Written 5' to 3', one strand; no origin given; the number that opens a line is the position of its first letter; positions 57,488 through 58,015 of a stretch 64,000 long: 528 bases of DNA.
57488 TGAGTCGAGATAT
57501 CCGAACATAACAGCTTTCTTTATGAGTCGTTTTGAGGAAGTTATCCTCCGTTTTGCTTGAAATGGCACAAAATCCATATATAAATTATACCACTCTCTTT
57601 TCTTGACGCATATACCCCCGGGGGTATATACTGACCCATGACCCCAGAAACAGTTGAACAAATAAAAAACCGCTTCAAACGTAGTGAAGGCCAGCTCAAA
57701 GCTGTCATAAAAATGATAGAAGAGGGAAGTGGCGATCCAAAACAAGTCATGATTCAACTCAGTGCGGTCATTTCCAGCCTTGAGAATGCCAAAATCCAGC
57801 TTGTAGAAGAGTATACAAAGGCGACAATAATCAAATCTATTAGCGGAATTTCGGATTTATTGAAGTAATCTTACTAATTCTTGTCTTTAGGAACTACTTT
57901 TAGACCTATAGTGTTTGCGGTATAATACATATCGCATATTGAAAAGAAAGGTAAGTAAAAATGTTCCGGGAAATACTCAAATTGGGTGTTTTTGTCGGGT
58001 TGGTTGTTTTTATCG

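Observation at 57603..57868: Ligand-less CsoR/RcnR-family repressor behind a perfect 20-bp palindrome embedded in its own promoter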

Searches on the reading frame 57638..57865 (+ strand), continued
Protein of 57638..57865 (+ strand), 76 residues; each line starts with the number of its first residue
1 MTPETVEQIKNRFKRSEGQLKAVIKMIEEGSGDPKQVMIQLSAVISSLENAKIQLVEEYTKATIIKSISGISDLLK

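Call 54: find_encoding_contigs(protein=P0002, flank=8000, max_places=1)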
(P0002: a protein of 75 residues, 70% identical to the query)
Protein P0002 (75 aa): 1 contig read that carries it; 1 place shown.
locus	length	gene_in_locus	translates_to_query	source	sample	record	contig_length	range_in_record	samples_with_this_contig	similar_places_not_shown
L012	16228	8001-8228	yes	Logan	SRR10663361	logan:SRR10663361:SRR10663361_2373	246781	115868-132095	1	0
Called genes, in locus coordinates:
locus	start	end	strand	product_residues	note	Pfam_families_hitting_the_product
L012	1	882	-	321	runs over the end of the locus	-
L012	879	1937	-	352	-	PF01078:Mg_chelatase (faint), PF05496:RuvB_N, PF00004:AAA, PF07728:AAA_5 (weak), PF17864:AAA_lid_4, PF05491:WHD_RuvB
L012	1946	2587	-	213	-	PF00633:HHH (faint), PF14520:HHH_5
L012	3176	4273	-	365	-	PF00849:PseudoU_synth_2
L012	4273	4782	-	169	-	-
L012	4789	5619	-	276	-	PF17032:Zn_ribbon_15 (faint), PF12773:DZR (weak)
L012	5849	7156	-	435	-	PF00772:DnaB, PF13481:AAA_25, PF03796:DnaB_C, PF06745:ATPase (weak)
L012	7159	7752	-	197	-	-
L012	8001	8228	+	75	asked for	PF02583:Trns_repr_metal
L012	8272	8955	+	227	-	-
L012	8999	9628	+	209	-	PF01488:Shikimate_DH, PF03435:Sacchrp_dh_NADP (weak), PF13460:NAD_binding_10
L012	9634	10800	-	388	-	PF03054:tRNA_Me_trans, PF20259:tRNA_Me_trans_M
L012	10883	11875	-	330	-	-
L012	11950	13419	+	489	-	PF00070:Pyr_redox (faint), PF00890:FAD_binding_2, PF01266:DAO, PF01593:Amino_oxidase, PF03486:HI0933_like (faint), PF07992:Pyr_redox_2 (weak), PF13450:NAD_binding_8, PF00996:GDI (weak)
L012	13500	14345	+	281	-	-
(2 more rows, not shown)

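Call 55: find_encoding_contigs(protein=P0014, flank=8000, max_places=1)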
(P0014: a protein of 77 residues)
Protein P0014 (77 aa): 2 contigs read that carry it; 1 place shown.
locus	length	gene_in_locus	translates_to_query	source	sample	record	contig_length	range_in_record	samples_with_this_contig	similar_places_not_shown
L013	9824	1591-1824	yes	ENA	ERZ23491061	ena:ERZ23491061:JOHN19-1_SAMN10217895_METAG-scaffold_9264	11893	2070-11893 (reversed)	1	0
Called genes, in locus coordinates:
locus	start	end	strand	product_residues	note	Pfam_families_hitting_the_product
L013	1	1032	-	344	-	?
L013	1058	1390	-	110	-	PF01197:Ribosomal_L31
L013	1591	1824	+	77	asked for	PF02583:Trns_repr_metal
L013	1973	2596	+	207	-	PF13483:Lactamase_B_3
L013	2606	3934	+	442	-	PF00772:DnaB, PF13481:AAA_25, PF03796:DnaB_C, PF06745:ATPase (weak)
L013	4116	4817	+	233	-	PF17032:Zn_ribbon_15 (faint), PF12773:DZR, PF13240:Zn_Ribbon_1 (faint), PF13248:Zn_ribbon_3 (weak)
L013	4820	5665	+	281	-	-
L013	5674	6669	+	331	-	PF00849:PseudoU_synth_2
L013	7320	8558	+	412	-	PF13399:LytR_C (weak)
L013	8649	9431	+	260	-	PF20772:TACO1_YebC_N, PF01709:Transcrip_reg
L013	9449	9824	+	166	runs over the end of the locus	PF02075:RuvC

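Call 56: find_encoding_contigs(protein=P0156, flank=8000, max_places=1)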
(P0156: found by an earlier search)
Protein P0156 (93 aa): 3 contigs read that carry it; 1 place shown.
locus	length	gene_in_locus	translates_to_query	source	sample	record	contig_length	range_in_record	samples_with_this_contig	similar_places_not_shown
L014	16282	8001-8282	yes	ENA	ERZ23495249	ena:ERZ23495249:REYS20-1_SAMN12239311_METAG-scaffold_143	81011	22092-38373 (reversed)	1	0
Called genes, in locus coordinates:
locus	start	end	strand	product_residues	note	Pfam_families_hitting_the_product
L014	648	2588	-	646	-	-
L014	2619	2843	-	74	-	-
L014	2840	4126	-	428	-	PF01266:DAO (weak), PF01593:Amino_oxidase, PF03486:HI0933_like (faint), PF12831:FAD_oxidored, PF13450:NAD_binding_8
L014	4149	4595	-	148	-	-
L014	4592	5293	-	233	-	PF12773:DZR, PF24463:DUF7577 (weak), PF13240:Zn_Ribbon_1 (weak)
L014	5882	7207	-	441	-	PF00772:DnaB, PF13481:AAA_25, PF03796:DnaB_C, PF06745:ATPase (weak)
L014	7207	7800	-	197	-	-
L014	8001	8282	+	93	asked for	PF02583:Trns_repr_metal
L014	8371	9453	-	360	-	PF08984:DUF1858 (weak)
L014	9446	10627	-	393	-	PF03054:tRNA_Me_trans, PF20259:tRNA_Me_trans_M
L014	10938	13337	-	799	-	PF04851:ResIII (faint), PF05673:DUF815 (faint), PF12775:AAA_7 (faint), PF17871:AAA_lid_9, PF00004:AAA, PF07724:AAA_2, PF07728:AAA_5 (weak), PF10431:ClpB_D2-small, +2 more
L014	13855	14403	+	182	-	PF02643:DUF192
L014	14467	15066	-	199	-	-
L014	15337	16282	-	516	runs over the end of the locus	PF01676:Metalloenzyme, PF06415:iPGM_N, PF00245:Alk_phosphatase (weak)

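Call 58: predict_structure(alignment_id=A2)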
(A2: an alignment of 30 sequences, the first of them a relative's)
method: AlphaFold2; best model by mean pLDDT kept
length: 76 residues; sequences in the alignment: 30
mean_pLDDT: 94.9   pTM: 0.74
mean pLDDT of the five models: 94.9, 93.7, 93.2, 93.2, 93.1
residues with pLDDT >= 90: 71; 70-90: 5; 50-70: 0; < 50: 0
segments of 3 or more residues with pLDDT < 50: none
pLDDT, mean of each block of 10 residues (from residue 1): 94 98 95 92 98 97 95 89
secondary structure, 60 per line:
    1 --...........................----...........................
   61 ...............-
elements in order: H3-29 H34-75

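Call 61: fold_search(model_id=the predicted structure, library=pdb)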
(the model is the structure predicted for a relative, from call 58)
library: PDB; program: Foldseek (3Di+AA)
matches with E <= 10: 345; with E <= 0.001: 0
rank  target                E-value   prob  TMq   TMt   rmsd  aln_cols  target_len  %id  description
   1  4m1p                  4.9e-03  1.00  0.80  0.64   1.5        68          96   34  Crystal structure of the copper-sensing repressor CsoR with Cu(I) from Geobacillus thermodenitrificans NG80-2 (released 2014-05-21)
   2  3aai_D                7.4e-03  1.00  0.77  0.76   8.4        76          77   22  X-ray crystal structure of CsoR from Thermus thermophilus HB8 (released 2010-04-28)
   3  3aai_B                1.8e-02  1.00  0.77  0.76   1.2        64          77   22  X-ray crystal structure of CsoR from Thermus thermophilus HB8 (released 2010-04-28)
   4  2hh7                  2.7e-02  1.00  0.74  0.66   8.5        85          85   27  Crystal Structure of Cu(I) bound CsoR from Mycobacterium tuberculosis. (released 2006-12-05)
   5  5lcy_B                3.9e-02  1.00  0.76  0.65   0.7        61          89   26  Formaldehyde-Responsive Regulator FrmR E64H variant from Salmonella enterica serovar Typhimurium (released 2016-08-10)
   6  5lcy_A                4.1e-02  1.00  0.75  0.65   0.7        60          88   27  Formaldehyde-Responsive Regulator FrmR E64H variant from Salmonella enterica serovar Typhimurium (released 2016-08-10)
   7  6ahx                  4.1e-02  1.00  0.67  0.84   1.6        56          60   27  Copper-Sensing Operon Regulator Protein (CsoRGz) (released 2019-10-23)
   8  4adz_A                5.5e-02  1.00  0.81  0.69   1.0        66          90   23  Crystal Structure of the apo form of a Copper-sensitive operon Regulator (CsoR) protein from Streptomyces lividans (released 2012-04-25)
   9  7mq1_B                5.5e-02  1.00  0.63  0.59   1.3        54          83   41  C9A Streptococcus pneumoniae CstR in the reduced state, space group C2 (released 2022-03-09)
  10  7mq3                  5.5e-02  1.00  0.64  0.59   8.3        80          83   31  C9A N55A Streptococcus pneumoniae CstR in the reduced state (released 2022-03-09)
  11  7mq2_A                7.2e-02  1.00  0.69  0.69   1.1        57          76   38  C9A Streptococcus pneumoniae CstR in the reduced state, space group P21 (released 2022-03-09)
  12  3aai_C                7.2e-02  1.00  0.74  0.73   8.3        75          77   21  X-ray crystal structure of CsoR from Thermus thermophilus HB8 (released 2010-04-28)
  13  3aai_A                7.2e-02  1.00  0.74  0.72   8.3        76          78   21  X-ray crystal structure of CsoR from Thermus thermophilus HB8 (released 2010-04-28)
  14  7mq1_A                8.8e-02  1.00  0.60  0.57   1.3        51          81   41  C9A Streptococcus pneumoniae CstR in the reduced state, space group C2 (released 2022-03-09)
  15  5fmn_B                9.4e-02  1.00  0.75  0.65   2.5        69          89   25  The nickel-responsive transcriptional regulator InrS (released 2017-02-01)
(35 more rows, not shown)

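Call 73: search_protein_families(library=ncbifam, proteins=[window:57638-57865:+], max_evalue=0.01)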
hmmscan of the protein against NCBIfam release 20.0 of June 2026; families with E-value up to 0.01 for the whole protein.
window:57638-57865:+ (76 aa): 2 families
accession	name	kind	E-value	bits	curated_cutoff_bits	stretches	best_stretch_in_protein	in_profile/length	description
NF052430.1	repress_RicR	exception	1.4e-06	28.8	175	1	8-68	10-69/93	copper-sensing transcriptional repressor RicR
NF008464.0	PRK11352.1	equivalog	0.0041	17.5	133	1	2-63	4-64/91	formaldehyde-responsive transcriptional repressor FrmR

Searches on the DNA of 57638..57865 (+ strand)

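Call 64: search_rna_families(sources=[L001, L003, L005, L006, L007, L008, L010, L012, L013, L014], threshold=gathering)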
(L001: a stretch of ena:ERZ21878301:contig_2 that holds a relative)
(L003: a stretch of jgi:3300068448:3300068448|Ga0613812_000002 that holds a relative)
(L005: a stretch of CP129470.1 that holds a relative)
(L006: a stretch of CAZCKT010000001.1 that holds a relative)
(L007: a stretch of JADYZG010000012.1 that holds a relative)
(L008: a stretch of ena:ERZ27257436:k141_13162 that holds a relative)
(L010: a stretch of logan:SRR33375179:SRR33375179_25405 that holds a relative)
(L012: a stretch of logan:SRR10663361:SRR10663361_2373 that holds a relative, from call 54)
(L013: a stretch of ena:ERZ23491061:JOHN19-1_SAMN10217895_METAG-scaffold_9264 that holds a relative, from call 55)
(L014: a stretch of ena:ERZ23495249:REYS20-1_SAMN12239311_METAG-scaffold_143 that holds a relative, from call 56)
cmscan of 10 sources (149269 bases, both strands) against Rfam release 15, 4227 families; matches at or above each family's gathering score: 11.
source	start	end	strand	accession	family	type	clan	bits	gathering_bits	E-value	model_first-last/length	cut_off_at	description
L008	10469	10552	+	RF00005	tRNA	Gene; tRNA;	CL00001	62.2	29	1.1e-10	1-71/71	no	tRNA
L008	4607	4680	+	RF00005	tRNA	Gene; tRNA;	CL00001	61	29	2.2e-10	1-71/71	no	tRNA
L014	5545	5631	+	RF00005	tRNA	Gene; tRNA;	CL00001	60.1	29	3.9e-10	1-71/71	no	tRNA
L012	5654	5739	-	RF00005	tRNA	Gene; tRNA;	CL00001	58.5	29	1e-09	1-71/71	no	tRNA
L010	11273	11356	+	RF00005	tRNA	Gene; tRNA;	CL00001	57.6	29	1.9e-09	1-71/71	no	tRNA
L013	4006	4089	+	RF00005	tRNA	Gene; tRNA;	CL00001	56.1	29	4.8e-09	1-71/71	no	tRNA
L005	14638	14723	+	RF00005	tRNA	Gene; tRNA;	CL00001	55.9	29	5.7e-09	1-71/71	no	tRNA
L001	9435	9520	+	RF00005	tRNA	Gene; tRNA;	CL00001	54.6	29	1.2e-08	1-71/71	no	tRNA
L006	6149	6234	+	RF00005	tRNA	Gene; tRNA;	CL00001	54.6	29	1.2e-08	1-71/71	no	tRNA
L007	13212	13297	+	RF00005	tRNA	Gene; tRNA;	CL00001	54.6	29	1.2e-08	1-71/71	no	tRNA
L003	9382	9468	+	RF00005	tRNA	Gene; tRNA;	CL00001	52.5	29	4.9e-08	1-71/71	no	tRNA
